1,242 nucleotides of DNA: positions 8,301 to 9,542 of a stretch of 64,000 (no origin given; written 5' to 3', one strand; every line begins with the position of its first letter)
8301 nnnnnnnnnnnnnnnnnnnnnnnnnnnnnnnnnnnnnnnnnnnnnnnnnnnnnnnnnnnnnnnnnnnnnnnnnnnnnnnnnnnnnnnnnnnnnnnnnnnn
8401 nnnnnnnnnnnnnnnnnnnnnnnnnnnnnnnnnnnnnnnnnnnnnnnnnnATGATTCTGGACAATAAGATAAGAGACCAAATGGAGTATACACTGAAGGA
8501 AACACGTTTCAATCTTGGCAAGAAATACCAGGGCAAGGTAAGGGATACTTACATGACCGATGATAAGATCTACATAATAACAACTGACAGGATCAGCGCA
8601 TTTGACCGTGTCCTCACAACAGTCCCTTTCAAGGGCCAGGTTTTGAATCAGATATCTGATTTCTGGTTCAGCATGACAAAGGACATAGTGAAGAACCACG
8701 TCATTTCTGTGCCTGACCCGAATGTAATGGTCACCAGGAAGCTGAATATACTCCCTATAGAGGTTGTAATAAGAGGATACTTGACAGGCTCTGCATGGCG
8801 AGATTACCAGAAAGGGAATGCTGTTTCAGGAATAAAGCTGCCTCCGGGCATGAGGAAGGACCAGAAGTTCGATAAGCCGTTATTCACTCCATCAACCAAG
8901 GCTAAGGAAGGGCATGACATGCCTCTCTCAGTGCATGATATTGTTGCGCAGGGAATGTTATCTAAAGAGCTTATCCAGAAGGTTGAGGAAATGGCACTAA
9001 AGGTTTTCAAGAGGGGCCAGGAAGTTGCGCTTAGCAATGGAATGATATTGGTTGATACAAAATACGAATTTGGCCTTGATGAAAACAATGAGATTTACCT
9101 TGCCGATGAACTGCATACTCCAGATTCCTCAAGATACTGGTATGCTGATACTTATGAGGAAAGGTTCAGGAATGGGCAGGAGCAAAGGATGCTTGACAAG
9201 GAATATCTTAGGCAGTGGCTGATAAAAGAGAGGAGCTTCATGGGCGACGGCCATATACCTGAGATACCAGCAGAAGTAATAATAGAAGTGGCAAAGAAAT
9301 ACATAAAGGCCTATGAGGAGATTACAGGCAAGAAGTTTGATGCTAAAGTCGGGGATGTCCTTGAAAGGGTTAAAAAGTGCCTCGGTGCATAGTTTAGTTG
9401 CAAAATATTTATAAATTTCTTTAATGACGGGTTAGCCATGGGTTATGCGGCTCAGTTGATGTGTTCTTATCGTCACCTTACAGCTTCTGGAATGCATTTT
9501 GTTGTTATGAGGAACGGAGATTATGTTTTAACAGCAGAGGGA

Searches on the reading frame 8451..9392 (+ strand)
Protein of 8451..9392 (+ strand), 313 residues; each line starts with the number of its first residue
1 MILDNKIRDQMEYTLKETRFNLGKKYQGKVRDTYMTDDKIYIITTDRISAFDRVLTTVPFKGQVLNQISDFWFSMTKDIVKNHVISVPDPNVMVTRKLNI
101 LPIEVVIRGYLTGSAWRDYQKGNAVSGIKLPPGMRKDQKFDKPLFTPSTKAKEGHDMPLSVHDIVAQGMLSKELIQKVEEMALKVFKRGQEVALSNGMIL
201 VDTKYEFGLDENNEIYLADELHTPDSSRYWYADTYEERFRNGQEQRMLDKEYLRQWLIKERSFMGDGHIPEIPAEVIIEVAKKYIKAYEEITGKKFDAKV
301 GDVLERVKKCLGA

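Call 16: search_protein_families(library=pfam, proteins=[window:8451-9392:+], max_evalue=0.001)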
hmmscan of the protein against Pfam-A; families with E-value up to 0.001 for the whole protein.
window:8451-9392:+ (313 aa): 1 family
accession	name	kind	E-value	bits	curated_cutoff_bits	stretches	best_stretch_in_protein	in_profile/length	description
PF01259.24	SAICAR_synt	-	1.1e-76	258.1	20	1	25-260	2-222/233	SAICAR synthetase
